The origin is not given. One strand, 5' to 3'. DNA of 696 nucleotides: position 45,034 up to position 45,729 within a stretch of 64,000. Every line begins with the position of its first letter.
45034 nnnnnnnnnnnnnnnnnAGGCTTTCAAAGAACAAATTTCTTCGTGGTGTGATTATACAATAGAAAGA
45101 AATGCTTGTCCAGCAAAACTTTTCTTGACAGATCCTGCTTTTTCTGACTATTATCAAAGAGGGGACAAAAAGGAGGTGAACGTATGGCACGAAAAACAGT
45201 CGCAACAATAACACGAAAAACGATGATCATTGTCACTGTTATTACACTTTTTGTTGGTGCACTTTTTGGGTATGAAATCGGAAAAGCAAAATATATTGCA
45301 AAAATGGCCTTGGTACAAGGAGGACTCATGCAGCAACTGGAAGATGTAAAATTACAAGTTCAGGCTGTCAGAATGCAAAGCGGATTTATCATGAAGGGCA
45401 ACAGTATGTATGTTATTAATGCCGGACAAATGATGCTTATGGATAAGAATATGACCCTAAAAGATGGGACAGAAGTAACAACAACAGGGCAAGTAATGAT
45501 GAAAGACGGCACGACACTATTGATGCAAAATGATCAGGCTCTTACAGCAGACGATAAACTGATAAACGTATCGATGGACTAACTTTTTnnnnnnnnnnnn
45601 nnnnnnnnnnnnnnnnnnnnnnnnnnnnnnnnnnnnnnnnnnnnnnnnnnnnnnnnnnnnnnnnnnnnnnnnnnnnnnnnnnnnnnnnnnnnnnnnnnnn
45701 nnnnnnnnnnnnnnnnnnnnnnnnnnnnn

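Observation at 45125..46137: Methionine-rich membrane protein encoded immediately upstream of msrA under a strong promoter and SD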

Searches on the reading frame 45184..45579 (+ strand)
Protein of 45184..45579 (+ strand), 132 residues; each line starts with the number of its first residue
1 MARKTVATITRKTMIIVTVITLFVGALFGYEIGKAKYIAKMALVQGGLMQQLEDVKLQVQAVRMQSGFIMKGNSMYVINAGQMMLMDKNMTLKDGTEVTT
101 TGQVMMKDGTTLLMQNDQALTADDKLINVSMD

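Call 3: search_protein_families(library=pfam, proteins=[window:45184-45579:+], max_evalue=1)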
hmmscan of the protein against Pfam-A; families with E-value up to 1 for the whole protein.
window:45184-45579:+ (132 aa): 2 families
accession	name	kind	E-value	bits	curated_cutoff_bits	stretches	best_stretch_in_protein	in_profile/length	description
PF20606.3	DUF6799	-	9.7e-14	51.3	26.8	1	67-123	3-60/63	Domain of unknown function (DUF6799)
PF23749.1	DUF7165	-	0.031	13.5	26.7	1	29-111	356-438/442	Domain of unknown function (DUF7165)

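Call 4: search_protein_families(library=ncbifam, proteins=[window:45184-45579:+], max_evalue=1)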
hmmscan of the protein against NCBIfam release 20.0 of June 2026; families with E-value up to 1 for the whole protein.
window:45184-45579:+ (132 aa): 0 families

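Call 6: find_homologous_proteins(query=window:45184-45579:+, max_evalue=0.001)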
Query window:45184-45579:+ (132 aa): 1 proteins with E <= 0.001 among 4 candidates.
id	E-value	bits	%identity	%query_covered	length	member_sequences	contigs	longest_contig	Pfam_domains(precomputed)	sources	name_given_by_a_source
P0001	9.0e-74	263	100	100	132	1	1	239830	PF20606.4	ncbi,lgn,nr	ncbi:MAG TPA: DUF6799 domain-containing protein [Patescibacteria group bacterium]|nr:DUF6799 domain-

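Call 9: find_encoding_contigs(protein=P0001, flank=10000, max_places=6)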
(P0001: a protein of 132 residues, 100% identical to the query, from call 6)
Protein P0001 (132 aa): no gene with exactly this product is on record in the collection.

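Call 17: search_protein_representatives(protein=window:45184-45579:+)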
Query: 132 residues. Proteins with E-value up to 0.001 (for the whole library): 190; up to 1e-10: 16; up to 1e-30: 1. The best 150 are listed.
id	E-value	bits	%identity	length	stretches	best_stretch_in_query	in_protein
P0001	2.9e-74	262.5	100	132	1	1-132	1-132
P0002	9.9e-20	87.0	27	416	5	59-127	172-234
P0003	3.4e-18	82.1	40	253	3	66-128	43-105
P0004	1.8e-14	70.1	40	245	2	61-128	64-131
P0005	5.4e-14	68.6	28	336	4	59-127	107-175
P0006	1.3e-13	67.3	26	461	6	39-128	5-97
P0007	2.6e-13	66.4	33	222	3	69-127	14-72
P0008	3.6e-13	65.9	23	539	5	67-121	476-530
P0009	6.1e-13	65.2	36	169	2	58-126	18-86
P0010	5.1e-12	62.2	33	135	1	14-131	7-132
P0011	8.6e-12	61.5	35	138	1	14-128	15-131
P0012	1.0e-11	61.2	34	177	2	61-127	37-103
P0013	1.4e-11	60.8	37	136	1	14-129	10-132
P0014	1.6e-11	60.6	22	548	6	55-127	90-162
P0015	2.7e-11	59.9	37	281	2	62-126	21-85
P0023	1.6e-09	54.2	27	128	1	1-130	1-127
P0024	3.5e-09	53.1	32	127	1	15-119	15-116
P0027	5.6e-09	52.4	34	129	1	12-130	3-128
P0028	1.0e-08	51.6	35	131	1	19-117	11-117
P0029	1.9e-08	50.7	34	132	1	12-126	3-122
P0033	6.3e-08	49.0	30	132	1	11-126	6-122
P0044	2.4e-07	47.2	26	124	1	14-125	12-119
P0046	2.7e-07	47.0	37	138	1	16-126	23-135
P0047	2.8e-07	47.0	30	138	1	16-124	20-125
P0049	4.1e-07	46.4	29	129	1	4-127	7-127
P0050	6.8e-07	45.7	36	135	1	12-124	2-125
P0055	9.4e-07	45.3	30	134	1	15-126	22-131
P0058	1.5e-06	44.6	30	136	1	12-122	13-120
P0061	2.6e-06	43.8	26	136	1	5-128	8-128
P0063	2.9e-06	43.7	29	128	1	9-125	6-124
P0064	3.2e-06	43.5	34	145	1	14-123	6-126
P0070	5.3e-06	42.8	24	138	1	5-126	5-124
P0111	8.9e-05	38.9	29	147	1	3-126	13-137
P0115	1.2e-04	38.5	29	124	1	1-127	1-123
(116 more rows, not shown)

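Call 20: find_encoding_contigs(protein=P0010, flank=6000, max_places=4)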
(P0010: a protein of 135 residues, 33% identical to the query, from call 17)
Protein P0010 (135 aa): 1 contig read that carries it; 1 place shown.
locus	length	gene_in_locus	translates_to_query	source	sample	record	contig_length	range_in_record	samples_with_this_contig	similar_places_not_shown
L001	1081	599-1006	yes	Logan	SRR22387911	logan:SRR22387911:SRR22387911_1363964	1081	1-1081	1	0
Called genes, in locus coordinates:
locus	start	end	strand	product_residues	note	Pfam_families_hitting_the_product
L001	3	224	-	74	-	?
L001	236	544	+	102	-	-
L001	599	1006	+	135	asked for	PF20606:DUF6799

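Call 22: find_homologous_proteins(query=A1, max_evalue=0.00001)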
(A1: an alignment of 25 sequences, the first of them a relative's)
Query A1 (25 sequences) (132 aa, profile of the alignment): 28 proteins with E <= 0.00001 among 691 candidates.
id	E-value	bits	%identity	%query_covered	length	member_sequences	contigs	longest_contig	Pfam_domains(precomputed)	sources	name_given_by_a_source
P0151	2.7e-37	146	32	50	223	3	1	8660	PF20606.4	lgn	-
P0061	3.1e-35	139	28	98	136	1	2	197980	PF20606.4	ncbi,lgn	-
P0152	2.0e-32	130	29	89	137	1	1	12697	PF20606.4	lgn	-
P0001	2.3e-31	126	100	100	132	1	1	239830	PF20606.4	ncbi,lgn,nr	ncbi:MAG TPA: DUF6799 domain-containing protein [Patescibacteria group bacterium]|nr:DUF6799 domain-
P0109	9.8e-30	121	28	80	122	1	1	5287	PF20606.4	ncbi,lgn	-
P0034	4.7e-26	109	30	70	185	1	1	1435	PF20606.4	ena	-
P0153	3.6e-22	97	33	78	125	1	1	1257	PF20606.4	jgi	-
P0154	4.7e-21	93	30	70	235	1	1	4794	PF20606.4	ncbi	-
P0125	7.4e-21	92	32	74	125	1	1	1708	PF20606.4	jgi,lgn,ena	-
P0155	3.7e-20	90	32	54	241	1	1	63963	PF20606.4,PF00085.27,PF08534.17,PF00578.28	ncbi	-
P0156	2.8e-18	84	29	64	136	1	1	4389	PF20606.4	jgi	jgi:hypothetical protein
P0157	4.3e-16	77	29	61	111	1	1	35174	PF20606.4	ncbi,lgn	ncbi:MAG: DUF6799 domain-containing protein [Ferruginibacter sp.]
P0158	5.1e-16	77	37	35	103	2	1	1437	PF20606.4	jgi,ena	-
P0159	9.2e-16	76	27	51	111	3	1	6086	PF20606.4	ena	-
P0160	1.5e-15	75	31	37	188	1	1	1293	PF20606.4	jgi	jgi:hypothetical protein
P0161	1.6e-15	75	32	62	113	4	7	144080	PF20606.4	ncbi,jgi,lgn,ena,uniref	ncbi:DUF6799 domain-containing protein [Dyadobacter sp. BHUBP1]|uniref:DUF6799 domain-containing pro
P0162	2.2e-15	75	33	53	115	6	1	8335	PF20606.4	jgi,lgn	jgi:hypothetical protein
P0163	9.1e-15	73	39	42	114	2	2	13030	PF20606.4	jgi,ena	-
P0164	6.5e-14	70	37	43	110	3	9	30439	PF20606.4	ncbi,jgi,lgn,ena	-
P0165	7.0e-14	70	29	52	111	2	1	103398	PF20606.4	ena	-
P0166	8.3e-14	70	35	37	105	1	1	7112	PF20606.4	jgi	jgi:uncharacterized protein YdeI (BOF family)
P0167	2.6e-13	68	31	56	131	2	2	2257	PF20606.4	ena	-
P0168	3.4e-13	68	30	48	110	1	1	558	PF20606.4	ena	-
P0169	3.6e-12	64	42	25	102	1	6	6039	PF20606.4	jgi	jgi:hypothetical protein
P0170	4.3e-12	64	32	50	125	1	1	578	PF20606.4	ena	-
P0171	7.5e-11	60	29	53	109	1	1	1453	PF20606.4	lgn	-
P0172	1.9e-10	59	37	45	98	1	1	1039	PF20606.4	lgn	-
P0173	3.0e-6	45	29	29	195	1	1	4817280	PF20606.4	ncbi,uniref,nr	ncbi:DUF6799 domain-containing protein [Hymenobacter weizhouensis]|uniref:DUF6799 domain-containing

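Call 23: find_encoding_contigs(protein=P0061, flank=6000, max_places=4)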
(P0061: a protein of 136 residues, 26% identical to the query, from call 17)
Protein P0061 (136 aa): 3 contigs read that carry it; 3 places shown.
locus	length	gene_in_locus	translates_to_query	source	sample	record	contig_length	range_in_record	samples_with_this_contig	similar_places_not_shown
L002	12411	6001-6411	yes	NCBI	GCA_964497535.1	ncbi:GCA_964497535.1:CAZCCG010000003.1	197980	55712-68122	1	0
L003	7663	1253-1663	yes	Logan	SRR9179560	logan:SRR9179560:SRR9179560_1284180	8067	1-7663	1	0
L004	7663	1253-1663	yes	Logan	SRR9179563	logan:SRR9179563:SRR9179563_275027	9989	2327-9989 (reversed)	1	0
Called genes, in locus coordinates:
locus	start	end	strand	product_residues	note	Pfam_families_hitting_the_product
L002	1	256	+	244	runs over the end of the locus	-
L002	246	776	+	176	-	PF00293:NUDIX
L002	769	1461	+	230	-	PF01255:Prenyltransf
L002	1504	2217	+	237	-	PF00970:FAD_binding_6 (weak), PF00175:NAD_binding_1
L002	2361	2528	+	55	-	-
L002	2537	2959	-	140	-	PF01243:PNPOx_N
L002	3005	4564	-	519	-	-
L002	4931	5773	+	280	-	-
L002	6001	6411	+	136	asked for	PF20606:DUF6799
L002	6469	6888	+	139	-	PF09391:DUF2000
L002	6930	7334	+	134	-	PF01641:SelR, PF24046:At4g08330 (faint)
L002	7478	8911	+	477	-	PF03951:Gln-synt_N, PF00120:Gln-synt_C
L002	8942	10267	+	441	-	PF00909:Ammonium_transp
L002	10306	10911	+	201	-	PF00230:MIP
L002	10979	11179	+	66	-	-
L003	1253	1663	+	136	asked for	PF20606:DUF6799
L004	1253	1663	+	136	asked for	PF20606:DUF6799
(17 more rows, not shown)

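Call 24: find_encoding_contigs(protein=P0152, flank=6000, max_places=4)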
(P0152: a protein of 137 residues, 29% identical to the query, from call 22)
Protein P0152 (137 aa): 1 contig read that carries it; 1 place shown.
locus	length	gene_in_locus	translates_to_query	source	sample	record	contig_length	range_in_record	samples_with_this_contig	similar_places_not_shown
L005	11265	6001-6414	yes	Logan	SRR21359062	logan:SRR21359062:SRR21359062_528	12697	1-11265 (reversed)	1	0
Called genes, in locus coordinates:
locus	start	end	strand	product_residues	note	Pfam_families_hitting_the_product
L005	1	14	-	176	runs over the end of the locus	PF07638:Sigma70_ECF (weak), PF04542:Sigma70_r2, PF08281:Sigma70_r4_2, PF04545:Sigma70_r4 (weak)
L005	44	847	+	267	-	PF00696:AA_kinase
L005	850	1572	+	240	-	-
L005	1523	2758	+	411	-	PF00293:NUDIX, PF01255:Prenyltransf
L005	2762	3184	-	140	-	PF01243:PNPOx_N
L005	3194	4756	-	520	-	-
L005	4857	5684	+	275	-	-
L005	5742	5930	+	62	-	PF22570:LiaF-TM (weak)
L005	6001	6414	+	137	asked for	PF20606:DUF6799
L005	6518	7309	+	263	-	-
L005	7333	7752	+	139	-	PF09391:DUF2000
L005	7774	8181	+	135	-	PF01641:SelR, PF24046:At4g08330 (faint)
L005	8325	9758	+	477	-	PF03951:Gln-synt_N, PF00120:Gln-synt_C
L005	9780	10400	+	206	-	PF00230:MIP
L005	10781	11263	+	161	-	?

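Call 25: find_encoding_contigs(protein=P0155, flank=6000, max_places=4)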
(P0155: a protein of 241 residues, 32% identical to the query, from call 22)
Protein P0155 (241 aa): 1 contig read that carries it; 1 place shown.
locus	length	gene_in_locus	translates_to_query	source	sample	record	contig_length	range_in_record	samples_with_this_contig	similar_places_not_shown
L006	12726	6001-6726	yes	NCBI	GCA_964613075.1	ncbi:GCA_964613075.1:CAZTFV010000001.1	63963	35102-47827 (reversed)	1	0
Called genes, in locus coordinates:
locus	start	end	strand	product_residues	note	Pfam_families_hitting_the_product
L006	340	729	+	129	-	-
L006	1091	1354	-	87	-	-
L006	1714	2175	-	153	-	-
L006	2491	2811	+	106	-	PF04221:RelB (weak)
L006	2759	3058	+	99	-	PF15738:YafQ_toxin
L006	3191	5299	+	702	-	PF00009:GTP_EFTU, PF03144:GTP_EFTU_D2, PF22042:EF-G_D2, PF14492:EFG_III, PF16658:RF3_C, PF03764:EFG_IV, PF00679:EFG_C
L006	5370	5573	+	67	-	PF12844:HTH_19, PF01381:HTH_3, PF13443:HTH_26 (weak)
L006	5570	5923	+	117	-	-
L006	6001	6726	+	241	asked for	PF20606:DUF6799, PF00578:AhpC-TSA, PF08534:Redoxin (weak), PF00085:Thioredoxin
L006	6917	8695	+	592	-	PF02683:DsbD_TM, PF08534:Redoxin, PF00578:AhpC-TSA, PF13905:Thioredoxin_8, PF17991:Thioredoxin_10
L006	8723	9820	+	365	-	PF00704:Glyco_hydro_18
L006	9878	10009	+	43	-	-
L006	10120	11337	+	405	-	PF00009:GTP_EFTU, PF03144:GTP_EFTU_D2, PF03143:GTP_EFTU_D3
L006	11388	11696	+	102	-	PF00338:Ribosomal_S10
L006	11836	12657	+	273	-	PF00297:Ribosomal_L3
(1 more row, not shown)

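Call 29: list_cluster_members(proteins=[P0011, P0013, P0023, P0024, P0027, P0028, P0029, P0033, P0044, P0049])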
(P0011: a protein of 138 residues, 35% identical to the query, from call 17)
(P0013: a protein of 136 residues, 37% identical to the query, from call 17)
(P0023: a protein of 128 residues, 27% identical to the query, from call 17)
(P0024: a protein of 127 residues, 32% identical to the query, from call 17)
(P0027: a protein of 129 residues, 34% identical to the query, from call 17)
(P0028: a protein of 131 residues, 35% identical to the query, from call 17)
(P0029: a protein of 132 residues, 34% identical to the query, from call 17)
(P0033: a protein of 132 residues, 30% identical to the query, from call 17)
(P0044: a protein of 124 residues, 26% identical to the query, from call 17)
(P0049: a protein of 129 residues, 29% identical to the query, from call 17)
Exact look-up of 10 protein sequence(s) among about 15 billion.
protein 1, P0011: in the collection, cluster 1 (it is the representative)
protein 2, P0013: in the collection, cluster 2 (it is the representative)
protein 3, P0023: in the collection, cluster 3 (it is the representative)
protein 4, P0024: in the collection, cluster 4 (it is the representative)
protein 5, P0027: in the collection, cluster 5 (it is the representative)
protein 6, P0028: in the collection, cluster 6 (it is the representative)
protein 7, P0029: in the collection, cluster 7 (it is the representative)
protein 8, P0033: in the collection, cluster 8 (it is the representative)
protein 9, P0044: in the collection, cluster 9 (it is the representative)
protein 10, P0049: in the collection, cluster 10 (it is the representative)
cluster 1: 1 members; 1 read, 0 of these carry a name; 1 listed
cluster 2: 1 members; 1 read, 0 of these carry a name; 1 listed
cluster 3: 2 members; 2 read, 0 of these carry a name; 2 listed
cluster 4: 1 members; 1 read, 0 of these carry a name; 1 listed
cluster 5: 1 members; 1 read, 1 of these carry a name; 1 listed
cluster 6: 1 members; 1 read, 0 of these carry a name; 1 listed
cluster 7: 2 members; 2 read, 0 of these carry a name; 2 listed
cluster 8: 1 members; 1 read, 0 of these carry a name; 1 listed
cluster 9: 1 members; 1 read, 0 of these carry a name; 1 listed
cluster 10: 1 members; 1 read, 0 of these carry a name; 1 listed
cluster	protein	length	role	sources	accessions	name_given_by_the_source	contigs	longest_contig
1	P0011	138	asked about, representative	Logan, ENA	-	-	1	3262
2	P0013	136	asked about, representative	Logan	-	-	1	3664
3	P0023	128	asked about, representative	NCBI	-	-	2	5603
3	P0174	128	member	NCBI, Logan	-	-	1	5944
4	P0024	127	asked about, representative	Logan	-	-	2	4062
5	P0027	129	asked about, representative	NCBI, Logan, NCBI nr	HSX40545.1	MAG TPA: DUF6799 domain-containing protein [Candidatus Saccharimonadales bacterium] | DUF6799 domain-containing protein [Candidatus Saccharimonadales bacterium]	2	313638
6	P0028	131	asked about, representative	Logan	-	-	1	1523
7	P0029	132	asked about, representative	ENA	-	-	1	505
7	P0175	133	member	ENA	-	-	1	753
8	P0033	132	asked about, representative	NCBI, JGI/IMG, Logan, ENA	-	-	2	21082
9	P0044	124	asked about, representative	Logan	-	-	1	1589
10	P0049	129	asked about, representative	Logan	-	-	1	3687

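Call 30: find_encoding_contigs(protein=P0027, flank=6000, max_places=3)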
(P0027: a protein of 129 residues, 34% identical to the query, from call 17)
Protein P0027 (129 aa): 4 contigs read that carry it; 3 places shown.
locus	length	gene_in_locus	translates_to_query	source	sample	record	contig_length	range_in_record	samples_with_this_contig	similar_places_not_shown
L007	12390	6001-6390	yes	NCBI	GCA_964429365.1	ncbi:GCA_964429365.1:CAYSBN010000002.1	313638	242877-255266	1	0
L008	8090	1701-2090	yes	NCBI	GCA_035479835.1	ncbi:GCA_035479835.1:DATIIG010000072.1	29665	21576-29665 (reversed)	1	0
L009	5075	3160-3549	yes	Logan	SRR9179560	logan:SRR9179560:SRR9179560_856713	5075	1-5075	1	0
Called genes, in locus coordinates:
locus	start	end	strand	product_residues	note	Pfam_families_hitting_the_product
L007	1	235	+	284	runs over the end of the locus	-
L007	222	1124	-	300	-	PF01522:Polysacc_deac_1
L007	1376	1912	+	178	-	PF01625:PMSR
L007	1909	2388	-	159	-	PF03640:Lipoprotein_15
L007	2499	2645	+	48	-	-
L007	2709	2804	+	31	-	-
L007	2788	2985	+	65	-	PF00313:CSD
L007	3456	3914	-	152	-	-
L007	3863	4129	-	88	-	-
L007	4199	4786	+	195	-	PF13529:Peptidase_C39_2, PF03412:Peptidase_C39 (faint)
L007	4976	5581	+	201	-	-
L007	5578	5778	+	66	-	-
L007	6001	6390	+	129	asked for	PF20606:DUF6799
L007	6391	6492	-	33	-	-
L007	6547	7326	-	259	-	-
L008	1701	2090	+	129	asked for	PF20606:DUF6799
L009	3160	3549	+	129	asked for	PF20606:DUF6799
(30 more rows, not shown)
